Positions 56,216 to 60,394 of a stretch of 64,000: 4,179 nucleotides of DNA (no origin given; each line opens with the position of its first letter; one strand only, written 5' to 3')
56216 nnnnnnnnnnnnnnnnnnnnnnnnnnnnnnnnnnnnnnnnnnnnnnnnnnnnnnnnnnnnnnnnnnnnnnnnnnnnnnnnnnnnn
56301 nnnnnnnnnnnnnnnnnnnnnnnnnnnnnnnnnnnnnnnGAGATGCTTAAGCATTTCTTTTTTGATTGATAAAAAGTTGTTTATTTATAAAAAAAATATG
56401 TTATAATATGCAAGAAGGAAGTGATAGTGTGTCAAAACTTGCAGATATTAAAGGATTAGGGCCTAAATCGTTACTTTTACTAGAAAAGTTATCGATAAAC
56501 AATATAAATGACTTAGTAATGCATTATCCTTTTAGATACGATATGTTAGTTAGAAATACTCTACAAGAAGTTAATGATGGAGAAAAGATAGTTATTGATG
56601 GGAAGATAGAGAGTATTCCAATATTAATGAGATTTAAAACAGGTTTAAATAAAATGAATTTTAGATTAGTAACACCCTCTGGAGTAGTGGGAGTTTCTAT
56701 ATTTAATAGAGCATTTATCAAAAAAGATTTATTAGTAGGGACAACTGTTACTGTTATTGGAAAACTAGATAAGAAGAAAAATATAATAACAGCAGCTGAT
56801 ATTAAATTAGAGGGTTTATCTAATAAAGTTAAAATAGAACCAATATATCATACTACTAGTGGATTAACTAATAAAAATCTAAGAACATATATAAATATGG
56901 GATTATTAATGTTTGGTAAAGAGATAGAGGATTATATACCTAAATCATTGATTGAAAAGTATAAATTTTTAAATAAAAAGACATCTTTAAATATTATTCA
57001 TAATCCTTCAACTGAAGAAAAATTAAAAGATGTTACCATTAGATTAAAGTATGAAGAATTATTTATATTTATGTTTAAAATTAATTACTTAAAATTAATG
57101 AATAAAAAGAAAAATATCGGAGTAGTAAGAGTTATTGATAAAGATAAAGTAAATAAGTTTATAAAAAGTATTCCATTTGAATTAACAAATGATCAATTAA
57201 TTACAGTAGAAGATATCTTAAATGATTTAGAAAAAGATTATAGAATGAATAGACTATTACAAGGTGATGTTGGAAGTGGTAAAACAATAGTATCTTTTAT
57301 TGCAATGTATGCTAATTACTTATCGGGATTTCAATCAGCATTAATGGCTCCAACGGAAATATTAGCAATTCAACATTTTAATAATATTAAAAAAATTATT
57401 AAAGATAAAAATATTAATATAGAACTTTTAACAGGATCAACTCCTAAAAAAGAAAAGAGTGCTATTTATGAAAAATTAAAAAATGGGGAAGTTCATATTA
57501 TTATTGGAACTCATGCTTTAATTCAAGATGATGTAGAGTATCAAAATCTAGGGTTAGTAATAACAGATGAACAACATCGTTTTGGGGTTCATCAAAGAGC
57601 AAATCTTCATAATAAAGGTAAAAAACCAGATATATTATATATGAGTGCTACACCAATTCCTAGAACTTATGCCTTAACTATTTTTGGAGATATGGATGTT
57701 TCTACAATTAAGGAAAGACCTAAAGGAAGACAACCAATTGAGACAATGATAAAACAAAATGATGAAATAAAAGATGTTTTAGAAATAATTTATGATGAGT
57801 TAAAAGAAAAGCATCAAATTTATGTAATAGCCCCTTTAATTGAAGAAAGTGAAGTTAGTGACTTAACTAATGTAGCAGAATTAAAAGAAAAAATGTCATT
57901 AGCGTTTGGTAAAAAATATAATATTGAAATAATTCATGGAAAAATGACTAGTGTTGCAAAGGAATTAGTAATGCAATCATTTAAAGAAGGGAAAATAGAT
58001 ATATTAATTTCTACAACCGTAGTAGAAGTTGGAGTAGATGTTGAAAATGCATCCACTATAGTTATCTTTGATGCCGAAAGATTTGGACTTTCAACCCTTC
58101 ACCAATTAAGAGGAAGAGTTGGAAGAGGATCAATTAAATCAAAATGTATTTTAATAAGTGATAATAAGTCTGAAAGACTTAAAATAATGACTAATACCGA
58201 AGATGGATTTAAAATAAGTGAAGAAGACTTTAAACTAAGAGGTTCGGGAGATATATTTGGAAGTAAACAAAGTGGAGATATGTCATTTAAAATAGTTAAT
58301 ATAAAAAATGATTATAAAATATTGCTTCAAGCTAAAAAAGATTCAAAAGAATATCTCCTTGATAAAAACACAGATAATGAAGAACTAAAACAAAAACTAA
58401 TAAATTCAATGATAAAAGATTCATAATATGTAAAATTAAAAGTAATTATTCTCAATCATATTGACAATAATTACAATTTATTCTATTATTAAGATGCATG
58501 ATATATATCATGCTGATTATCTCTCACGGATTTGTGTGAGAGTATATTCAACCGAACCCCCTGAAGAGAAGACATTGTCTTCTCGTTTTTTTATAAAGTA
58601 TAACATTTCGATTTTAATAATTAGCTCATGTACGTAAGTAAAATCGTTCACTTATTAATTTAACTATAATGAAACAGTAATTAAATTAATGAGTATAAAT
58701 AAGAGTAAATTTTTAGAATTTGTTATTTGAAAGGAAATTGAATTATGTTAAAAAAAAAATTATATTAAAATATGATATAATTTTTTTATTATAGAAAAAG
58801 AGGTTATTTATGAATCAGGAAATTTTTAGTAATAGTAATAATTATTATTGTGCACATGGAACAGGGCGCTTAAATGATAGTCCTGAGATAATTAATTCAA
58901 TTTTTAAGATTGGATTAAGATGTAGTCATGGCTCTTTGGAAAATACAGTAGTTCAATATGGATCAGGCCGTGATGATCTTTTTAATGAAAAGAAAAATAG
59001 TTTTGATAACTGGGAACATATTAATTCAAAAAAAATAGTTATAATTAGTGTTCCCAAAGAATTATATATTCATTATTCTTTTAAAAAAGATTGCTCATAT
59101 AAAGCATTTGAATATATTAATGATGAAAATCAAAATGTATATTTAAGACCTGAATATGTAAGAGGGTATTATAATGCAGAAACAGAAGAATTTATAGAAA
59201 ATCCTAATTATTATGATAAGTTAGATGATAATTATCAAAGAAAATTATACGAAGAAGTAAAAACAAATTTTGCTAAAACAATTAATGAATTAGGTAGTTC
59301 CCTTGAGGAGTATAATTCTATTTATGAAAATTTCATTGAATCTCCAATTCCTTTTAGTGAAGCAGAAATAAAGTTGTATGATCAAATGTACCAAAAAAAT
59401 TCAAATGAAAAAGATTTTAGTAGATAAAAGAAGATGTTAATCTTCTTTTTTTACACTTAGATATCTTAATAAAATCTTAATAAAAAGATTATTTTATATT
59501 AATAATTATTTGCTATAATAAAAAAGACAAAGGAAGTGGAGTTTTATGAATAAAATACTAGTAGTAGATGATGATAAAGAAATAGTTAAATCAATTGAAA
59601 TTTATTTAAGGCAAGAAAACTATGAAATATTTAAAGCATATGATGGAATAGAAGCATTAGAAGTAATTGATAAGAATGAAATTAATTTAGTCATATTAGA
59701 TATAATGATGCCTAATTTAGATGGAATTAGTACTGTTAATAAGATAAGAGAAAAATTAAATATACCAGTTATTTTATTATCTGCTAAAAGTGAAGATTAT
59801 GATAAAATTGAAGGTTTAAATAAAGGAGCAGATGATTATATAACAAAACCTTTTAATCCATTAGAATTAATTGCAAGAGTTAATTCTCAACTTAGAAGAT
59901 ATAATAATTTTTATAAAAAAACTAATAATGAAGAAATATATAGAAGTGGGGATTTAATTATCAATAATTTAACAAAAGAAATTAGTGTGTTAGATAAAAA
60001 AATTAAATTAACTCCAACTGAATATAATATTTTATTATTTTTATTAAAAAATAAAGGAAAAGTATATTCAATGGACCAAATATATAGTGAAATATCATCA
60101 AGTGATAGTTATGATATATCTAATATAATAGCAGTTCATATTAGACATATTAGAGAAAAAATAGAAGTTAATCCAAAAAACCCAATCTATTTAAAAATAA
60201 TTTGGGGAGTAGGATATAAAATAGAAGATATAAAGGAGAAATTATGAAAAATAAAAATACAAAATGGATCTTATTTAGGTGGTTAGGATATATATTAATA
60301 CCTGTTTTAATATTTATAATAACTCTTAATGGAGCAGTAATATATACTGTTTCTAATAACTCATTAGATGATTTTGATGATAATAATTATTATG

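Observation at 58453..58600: Stand-alone promoter + about 97-nt structured RNA + terminator: candidate novel sRNA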

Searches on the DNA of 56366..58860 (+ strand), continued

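Call 37: search_with_rna_model(model_id=R1, sources=[window, L003, L005, L010, L011, L015, L017, L019, L021, L022, L023, L024, L025, L026, L027, L028, L030, L031, L033, L034, L035, L038, L039, L042, L045, L048, L050, L051, L054, L055, L057, L058, L059, L061, L062, L063, L064, L067, L068, L069, L070, L071, L072, L073, L074, L075, L076, L077, L078, L079, L081, L082, L083, L084, L086, L088, L089, L090, L092, L093, L094, L096, L097, L098, L100, L102, L103, L112, L113, L120, L121, L122, L123, L125, L126, L127, L129, L130, L133, L135], max_evalue=0.0001, make_alignment=true)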
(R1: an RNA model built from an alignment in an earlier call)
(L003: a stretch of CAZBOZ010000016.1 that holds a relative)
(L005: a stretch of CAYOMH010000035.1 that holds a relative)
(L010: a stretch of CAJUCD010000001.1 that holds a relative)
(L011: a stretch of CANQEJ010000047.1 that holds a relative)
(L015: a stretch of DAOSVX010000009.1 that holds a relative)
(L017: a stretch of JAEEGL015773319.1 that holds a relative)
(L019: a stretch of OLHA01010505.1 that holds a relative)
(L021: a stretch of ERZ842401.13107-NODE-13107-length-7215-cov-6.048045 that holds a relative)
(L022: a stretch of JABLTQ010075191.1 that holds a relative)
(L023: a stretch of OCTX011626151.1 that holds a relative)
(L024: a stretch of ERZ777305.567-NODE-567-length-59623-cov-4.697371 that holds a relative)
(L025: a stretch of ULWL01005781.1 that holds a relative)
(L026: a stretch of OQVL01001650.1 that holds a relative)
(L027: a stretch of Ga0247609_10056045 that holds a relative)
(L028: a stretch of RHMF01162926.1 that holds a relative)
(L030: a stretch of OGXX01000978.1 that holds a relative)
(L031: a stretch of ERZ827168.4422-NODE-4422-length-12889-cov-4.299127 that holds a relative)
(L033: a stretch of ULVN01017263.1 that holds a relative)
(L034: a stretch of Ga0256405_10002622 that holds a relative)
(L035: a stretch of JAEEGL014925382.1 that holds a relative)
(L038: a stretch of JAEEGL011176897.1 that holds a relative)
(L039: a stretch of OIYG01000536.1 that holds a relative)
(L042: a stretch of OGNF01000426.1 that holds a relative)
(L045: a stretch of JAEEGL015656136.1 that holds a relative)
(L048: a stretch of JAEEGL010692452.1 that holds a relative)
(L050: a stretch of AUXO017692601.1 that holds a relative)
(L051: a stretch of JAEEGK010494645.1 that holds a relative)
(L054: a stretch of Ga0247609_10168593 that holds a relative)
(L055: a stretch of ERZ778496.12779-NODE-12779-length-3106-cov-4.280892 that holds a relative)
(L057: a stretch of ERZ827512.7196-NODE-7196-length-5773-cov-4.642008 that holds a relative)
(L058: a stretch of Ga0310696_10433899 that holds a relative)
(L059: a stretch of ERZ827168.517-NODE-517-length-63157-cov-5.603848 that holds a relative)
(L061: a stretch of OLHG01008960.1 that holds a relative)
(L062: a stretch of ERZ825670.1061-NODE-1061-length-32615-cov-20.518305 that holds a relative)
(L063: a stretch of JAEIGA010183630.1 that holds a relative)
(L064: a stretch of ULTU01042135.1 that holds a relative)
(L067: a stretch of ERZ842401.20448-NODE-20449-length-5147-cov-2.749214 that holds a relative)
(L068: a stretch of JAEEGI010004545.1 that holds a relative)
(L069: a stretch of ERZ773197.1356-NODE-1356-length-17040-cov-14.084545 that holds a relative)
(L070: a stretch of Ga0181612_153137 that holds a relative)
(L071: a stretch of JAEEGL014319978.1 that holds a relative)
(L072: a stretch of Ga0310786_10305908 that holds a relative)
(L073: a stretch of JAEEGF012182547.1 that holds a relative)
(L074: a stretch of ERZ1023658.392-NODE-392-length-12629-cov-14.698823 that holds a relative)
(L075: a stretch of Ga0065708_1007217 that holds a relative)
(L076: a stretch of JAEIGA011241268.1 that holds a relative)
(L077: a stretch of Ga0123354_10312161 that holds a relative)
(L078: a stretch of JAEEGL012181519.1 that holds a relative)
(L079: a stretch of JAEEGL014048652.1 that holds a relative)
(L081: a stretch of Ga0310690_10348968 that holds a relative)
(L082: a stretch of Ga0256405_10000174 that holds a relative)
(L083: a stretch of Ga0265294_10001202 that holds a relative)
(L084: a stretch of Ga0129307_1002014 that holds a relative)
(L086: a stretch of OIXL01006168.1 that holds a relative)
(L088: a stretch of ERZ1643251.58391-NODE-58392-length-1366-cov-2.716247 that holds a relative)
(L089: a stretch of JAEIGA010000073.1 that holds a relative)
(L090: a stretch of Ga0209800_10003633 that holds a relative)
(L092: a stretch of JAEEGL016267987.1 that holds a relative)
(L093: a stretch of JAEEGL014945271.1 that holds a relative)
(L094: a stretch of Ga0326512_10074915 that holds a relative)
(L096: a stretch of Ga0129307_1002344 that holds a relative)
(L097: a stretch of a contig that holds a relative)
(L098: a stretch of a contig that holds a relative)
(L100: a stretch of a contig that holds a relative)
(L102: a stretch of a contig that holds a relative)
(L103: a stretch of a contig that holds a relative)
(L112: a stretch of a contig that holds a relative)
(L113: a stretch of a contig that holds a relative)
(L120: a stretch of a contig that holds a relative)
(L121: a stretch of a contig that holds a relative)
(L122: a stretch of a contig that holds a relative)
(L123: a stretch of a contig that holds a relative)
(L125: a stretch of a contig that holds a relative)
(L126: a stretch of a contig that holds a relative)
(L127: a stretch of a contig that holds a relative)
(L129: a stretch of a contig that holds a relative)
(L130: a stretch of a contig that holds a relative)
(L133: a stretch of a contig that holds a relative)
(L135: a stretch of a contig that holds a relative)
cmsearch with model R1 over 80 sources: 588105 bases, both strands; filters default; matches with E-value up to 0.0001: 80.
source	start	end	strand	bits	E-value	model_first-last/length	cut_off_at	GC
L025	11642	11743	+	103.2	2e-18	1-101/101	no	0.36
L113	450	557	-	93.4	2.3e-16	1-101/101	no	0.36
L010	6036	6136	+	91.6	5.7e-16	1-101/101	no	0.4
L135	2973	3082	-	91.1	7.1e-16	1-101/101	no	0.35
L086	382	493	+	88.8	2.2e-15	1-101/101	no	0.34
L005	2295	2400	+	88.6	2.4e-15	1-101/101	no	0.37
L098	12851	12956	+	85.9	8.7e-15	1-101/101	no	0.39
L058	227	336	+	84.6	1.7e-14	1-101/101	no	0.38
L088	834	930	-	84.6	1.7e-14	1-101/101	no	0.43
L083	6949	7055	-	83.6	2.7e-14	1-101/101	no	0.36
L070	10178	10284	-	83.2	3.3e-14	1-101/101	no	0.36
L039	457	556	+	81.7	7e-14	1-101/101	no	0.4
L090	5275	5388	+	81.5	7.8e-14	1-101/101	no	0.36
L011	6818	6921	+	80.6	1.2e-13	1-101/101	no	0.4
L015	6024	6133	+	80.5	1.2e-13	1-101/101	no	0.4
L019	297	395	+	80.3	1.3e-13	1-101/101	no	0.33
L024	2275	2381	+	80.2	1.4e-13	1-101/101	no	0.36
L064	6316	6423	+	79.7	1.8e-13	1-101/101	no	0.37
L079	529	624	+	79.4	2.1e-13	1-101/101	no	0.36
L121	9102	9200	+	79.1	2.4e-13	1-101/101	no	0.35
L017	4125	4243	+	79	2.5e-13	1-101/101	no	0.34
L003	2118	2230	+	78.5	3.3e-13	1-101/101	no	0.36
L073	4195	4290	-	78.3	3.6e-13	1-101/101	no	0.39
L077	44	149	-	77.6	5e-13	1-101/101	no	0.34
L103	3522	3638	+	77.5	5.2e-13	1-101/101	no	0.36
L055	716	825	-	77.4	5.6e-13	1-101/101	no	0.37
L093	88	192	-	77.3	5.7e-13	1-101/101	no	0.42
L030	13129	13224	-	77.1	6.4e-13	1-101/101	no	0.43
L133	7128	7234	-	77.1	6.5e-13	1-101/101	no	0.42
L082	2671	2765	-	76.8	7.6e-13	1-101/101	no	0.44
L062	12032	12128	+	76.6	8.1e-13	1-101/101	no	0.34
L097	298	403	+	76.4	9.1e-13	1-101/101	no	0.42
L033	2144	2249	-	76.4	9.1e-13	1-101/101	no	0.36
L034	2406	2505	+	76.3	9.4e-13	1-101/101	no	0.41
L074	3115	3219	+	76.3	9.7e-13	1-101/101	no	0.41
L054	95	190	-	76.2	1e-12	1-101/101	no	0.4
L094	1094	1192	+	76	1.1e-12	1-101/101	no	0.41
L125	2940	3056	+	75.9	1.2e-12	1-101/101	no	0.37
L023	936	1046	-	75.2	1.6e-12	1-101/101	no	0.41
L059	1454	1559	-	75.1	1.7e-12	1-101/101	no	0.37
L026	8583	8682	+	74.7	2.1e-12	1-101/101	no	0.37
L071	103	209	+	74.6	2.2e-12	1-101/101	no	0.4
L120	1151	1251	-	74.5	2.3e-12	1-101/101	no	0.4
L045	8940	9042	+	74.3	2.5e-12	1-101/101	no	0.35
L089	699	798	+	73.9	3e-12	1-101/101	no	0.36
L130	12751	12844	+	73.4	3.9e-12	1-101/101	no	0.38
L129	184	278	-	72.9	5e-12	1-101/101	no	0.38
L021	3864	3968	-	72.5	5.9e-12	1-101/101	no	0.42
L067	4294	4397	+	72.4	6.4e-12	1-101/101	no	0.33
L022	757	861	-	72.1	7.4e-12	1-101/101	no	0.39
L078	1034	1143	-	71.6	9.6e-12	1-101/101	no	0.39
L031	10559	10665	+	71.4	1e-11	1-101/101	no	0.4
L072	89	206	-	70.2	1.8e-11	1-101/101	no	0.38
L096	9477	9588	+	70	2.1e-11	1-101/101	no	0.42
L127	3874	3978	+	69.8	2.3e-11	1-101/101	no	0.45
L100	788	901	+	69.6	2.5e-11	1-101/101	no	0.39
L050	6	115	-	69.5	2.6e-11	1-101/101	no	0.38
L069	7853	7960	-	69.4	2.7e-11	1-101/101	no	0.38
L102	5446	5550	-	69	3.3e-11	1-101/101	no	0.41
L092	2120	2224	+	68.5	4.3e-11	1-101/101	no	0.42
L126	2290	2388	+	68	5.4e-11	1-101/101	no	0.39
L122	4650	4752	-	67.8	5.9e-11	1-101/101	no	0.38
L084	2812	2909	+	67.1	8.6e-11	1-101/101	no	0.39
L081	81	190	+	66.9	9.4e-11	1-101/101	no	0.39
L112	5020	5129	-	66.7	1e-10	1-101/101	no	0.42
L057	3435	3545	+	66.6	1.1e-10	1-101/101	no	0.37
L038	4048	4161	+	65.9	1.5e-10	1-101/101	no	0.38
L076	35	129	-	65.9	1.5e-10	1-101/101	no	0.4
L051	221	316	+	65.3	2e-10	1-101/101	no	0.39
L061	454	555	+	65.2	2.1e-10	1-101/101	no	0.38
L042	8841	8946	-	63.8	4.1e-10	1-101/101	no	0.38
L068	1307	1408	+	63.6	4.5e-10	1-101/101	no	0.37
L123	7062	7167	+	63.1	5.8e-10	1-101/101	no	0.4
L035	7616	7717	-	63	6.2e-10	1-101/101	no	0.35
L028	7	105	-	62.5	8e-10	1-101/101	no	0.41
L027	2533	2649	+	61.8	1.1e-09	1-101/101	no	0.38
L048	840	956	-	61.1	1.5e-09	1-101/101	no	0.39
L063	29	128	-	60.7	1.9e-09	1-101/101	no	0.37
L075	7151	7251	+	60.5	2.1e-09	1-101/101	no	0.4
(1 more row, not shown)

Alignment A3: 80 matches aligned to the model, 182 columns, each read 5' to 3' on its own strand. Consensus structure (alignment columns), stored with it:
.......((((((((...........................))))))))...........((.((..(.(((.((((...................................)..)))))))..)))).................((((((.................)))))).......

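Call 56: search_with_rna_model(model_id=R1, sources=[L137, L138, L139, L140, L141, L142, L143, L144, L145, L146, L147, L148, L149, L150, L151, L152, L153, L154], max_evalue=0.01)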
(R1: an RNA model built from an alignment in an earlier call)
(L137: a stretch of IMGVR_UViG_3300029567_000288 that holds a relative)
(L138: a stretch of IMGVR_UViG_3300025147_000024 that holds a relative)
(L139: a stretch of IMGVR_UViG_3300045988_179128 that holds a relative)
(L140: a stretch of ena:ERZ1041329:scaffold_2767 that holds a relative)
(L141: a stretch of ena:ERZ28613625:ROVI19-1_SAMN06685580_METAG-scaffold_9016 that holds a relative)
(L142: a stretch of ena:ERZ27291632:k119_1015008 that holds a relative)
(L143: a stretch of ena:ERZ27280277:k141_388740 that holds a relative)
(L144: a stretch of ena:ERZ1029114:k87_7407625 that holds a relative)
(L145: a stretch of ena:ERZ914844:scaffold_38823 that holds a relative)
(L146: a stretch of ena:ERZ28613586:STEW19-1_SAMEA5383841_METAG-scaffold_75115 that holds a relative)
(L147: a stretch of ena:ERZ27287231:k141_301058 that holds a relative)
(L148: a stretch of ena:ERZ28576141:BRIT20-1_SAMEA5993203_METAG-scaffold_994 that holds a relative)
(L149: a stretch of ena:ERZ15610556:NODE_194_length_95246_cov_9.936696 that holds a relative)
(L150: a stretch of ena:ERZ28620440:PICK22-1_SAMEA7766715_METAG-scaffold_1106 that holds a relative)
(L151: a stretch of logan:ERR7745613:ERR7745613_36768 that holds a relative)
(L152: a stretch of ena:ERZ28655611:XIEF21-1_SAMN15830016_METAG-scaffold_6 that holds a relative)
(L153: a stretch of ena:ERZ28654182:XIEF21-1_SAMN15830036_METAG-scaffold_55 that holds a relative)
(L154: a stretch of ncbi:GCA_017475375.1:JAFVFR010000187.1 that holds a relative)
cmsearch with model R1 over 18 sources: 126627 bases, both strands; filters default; matches with E-value up to 0.01: 15.
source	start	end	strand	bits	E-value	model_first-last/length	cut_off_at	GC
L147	6848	6947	+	82.9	8.3e-15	1-101/101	no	0.44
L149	6848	6947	+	82.9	8.3e-15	1-101/101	no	0.44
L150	5057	5156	+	82.9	8.3e-15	1-101/101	no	0.44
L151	3034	3133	+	82.9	8.3e-15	1-101/101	no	0.44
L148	6848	6947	+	80.1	3.3e-14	1-101/101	no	0.44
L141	6567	6672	+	79.3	4.9e-14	1-101/101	no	0.39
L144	3848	3953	+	79.3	4.9e-14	1-101/101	no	0.39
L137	2212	2307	+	77.1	1.4e-13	1-101/101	no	0.43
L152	6062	6164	+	75.1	3.6e-13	1-101/101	no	0.45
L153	6062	6164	+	75.1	3.6e-13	1-101/101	no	0.45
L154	3303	3405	+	75.1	3.6e-13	1-101/101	no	0.45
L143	6567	6676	+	74.4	5.2e-13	1-101/101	no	0.38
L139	1075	1170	+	74.3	5.5e-13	1-101/101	no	0.43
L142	4289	4398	+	73.3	8.9e-13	1-101/101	no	0.38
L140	6567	6660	+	43.4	1.9e-06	1-101/101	no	0.32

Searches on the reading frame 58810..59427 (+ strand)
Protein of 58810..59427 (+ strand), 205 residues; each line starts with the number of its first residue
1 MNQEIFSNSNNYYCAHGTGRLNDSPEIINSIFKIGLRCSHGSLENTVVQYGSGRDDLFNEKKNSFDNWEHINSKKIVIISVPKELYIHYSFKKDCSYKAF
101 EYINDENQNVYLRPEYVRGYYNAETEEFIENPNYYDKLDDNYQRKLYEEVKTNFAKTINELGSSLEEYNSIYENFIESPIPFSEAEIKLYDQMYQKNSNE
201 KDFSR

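Call 11: find_encoding_contigs(protein=window:58810-59427:+, flank=3000, max_places=10)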
Protein window:58810-59427:+ (205 aa): no gene with exactly this product is on record in the collection.

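Call 12: search_protein_families(library=pfam, proteins=[window:58810-59424:+], max_evalue=0.01)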
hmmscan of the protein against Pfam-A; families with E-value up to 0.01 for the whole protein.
window:58810-59424:+ (205 aa): 0 families

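Call 67: search_protein_families(library=padloc, proteins=[window:58810-59424:+], max_evalue=0.01)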
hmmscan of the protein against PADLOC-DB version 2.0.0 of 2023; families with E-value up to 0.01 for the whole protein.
window:58810-59424:+ (205 aa): 0 families

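Call 68: search_protein_families(library=phrogs, proteins=[window:58810-59424:+], max_evalue=0.01)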
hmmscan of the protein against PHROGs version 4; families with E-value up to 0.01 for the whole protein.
window:58810-59424:+ (205 aa): 0 families
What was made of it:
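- On RNA-gene attB integration hotspot (a functional class): The downstream 205-aa ORF has no Pfam, PHROGs or PADLOC hit (calls 12, 67, 68).
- Tried and rejected: PADLOC and PHROGs on the downstream 205-aa and 250-aa ORFs gave nothing (calls 67, 68).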

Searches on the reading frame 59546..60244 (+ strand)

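Call 12: search_protein_families(library=pfam, proteins=[window:59546-60244:+], max_evalue=0.01)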
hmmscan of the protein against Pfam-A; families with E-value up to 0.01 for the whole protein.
window:59546-60244:+ (233 aa): 2 families
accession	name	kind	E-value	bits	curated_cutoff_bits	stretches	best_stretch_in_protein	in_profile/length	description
PF00072.30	Response_reg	-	3.7e-30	104.8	30.2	1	4-112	1-110/111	Response regulator receiver domain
PF00486.34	Trans_reg_C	-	6e-21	74.7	26.2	1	151-225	2-76/77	Transcriptional regulatory protein, C terminal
